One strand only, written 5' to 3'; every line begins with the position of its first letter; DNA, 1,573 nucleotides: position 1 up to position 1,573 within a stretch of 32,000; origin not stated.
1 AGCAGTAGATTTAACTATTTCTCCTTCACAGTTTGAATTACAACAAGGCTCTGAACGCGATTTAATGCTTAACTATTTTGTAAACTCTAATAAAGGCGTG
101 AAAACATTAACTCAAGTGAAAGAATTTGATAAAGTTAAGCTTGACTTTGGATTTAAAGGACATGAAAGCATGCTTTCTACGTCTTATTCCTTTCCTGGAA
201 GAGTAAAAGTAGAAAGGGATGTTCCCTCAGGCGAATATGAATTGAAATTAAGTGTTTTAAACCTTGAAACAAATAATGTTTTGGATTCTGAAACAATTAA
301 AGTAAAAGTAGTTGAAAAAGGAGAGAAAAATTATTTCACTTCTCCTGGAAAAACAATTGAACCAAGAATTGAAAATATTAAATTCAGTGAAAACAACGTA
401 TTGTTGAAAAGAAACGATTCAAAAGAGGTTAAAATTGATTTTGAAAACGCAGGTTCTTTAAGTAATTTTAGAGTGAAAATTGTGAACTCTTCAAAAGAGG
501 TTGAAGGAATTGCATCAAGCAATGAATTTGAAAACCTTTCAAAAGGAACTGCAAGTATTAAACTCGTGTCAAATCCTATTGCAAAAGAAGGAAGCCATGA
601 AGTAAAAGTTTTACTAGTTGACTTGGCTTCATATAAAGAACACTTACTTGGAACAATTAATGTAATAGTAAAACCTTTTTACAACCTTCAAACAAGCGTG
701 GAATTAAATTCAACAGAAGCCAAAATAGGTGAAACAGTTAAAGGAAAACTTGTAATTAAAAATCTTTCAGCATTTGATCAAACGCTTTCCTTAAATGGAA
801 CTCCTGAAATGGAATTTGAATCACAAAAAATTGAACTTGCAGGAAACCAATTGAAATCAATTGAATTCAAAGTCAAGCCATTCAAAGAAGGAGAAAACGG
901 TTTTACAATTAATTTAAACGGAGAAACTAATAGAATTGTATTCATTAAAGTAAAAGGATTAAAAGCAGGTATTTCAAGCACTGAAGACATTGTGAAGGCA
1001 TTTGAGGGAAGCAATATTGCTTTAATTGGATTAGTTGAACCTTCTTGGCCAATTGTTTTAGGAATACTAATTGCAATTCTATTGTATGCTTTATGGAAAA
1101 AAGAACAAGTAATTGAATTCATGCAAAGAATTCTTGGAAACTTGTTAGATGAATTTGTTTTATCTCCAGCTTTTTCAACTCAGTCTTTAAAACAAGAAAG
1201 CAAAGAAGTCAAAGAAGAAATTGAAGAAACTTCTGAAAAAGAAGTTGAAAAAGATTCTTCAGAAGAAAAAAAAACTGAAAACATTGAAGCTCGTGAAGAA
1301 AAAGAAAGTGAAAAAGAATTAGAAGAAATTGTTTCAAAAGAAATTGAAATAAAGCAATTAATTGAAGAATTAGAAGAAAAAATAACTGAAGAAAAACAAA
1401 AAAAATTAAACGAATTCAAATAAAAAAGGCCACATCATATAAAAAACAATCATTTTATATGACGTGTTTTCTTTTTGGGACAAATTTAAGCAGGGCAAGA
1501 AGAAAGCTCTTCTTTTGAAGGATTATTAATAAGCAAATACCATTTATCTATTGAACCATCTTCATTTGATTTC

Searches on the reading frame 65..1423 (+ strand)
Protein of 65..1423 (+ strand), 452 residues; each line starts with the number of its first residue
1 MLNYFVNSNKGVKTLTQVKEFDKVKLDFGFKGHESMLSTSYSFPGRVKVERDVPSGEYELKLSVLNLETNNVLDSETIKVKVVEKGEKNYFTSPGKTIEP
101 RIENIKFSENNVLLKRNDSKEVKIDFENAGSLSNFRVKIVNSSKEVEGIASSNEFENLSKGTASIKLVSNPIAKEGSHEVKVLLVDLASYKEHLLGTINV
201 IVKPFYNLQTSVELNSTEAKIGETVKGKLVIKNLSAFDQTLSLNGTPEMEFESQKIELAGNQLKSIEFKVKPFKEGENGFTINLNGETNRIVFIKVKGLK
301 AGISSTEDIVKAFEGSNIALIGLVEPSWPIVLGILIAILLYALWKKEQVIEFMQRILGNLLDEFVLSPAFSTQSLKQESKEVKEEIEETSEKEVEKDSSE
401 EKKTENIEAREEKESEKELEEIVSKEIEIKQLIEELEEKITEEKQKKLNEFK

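Call 6: search_protein_families(library=pfam, proteins=[window:65-1423:+], max_evalue=1)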
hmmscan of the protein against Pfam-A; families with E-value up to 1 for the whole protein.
window:65-1423:+ (452 aa): 4 families
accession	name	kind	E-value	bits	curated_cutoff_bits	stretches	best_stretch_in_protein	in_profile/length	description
PF23662.1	DUF7152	-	0.0092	16.7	27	0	154-199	47-92/100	Domain of unknown function (DUF7152)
PF24798.1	Ig-CFAP74_4th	-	0.066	13.8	28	1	213-298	5-93/95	CFAP74 forth Ig-like domain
PF03186.18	CobD_Cbib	-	0.095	12.4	34.4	1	332-390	55-111/282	CobD/Cbib protein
PF13425.11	O-antigen_lig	-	0.3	10.3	31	1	353-425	256-326/462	O-antigen ligase like membrane protein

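Call 7: search_protein_families(library=ncbifam, proteins=[window:65-1423:+], max_evalue=1)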
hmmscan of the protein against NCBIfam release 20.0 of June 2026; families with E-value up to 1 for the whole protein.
window:65-1423:+ (452 aa): 4 families
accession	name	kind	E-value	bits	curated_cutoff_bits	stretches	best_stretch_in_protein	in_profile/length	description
TIGR00380.1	cobal_cbiB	equivalog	0.069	12.4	165.9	1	328-389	54-116/305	adenosylcobinamide-phosphate synthase CbiB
NF033885.1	conj_TraP_IncI1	equivalog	0.08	12.7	135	1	321-443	10-112/217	conjugal transfer protein TraP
TIGR00939.1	2a57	subfamily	0.12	11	297.5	1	332-435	183-266/439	nucleoside Transporter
NF005929.0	PRK07946.1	equivalog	0.5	10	157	1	377-447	123-193/204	Na(+)/H(+) antiporter subunit C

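Call 11: search_protein_families(library=phrogs, proteins=[window:65-1423:+], max_evalue=0.1)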
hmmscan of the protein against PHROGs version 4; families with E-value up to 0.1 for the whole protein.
window:65-1423:+ (452 aa): 1 family
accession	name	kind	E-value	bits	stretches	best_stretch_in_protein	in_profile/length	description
phrog_38141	-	unknown function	0.0047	18.2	1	173-247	48-125/136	-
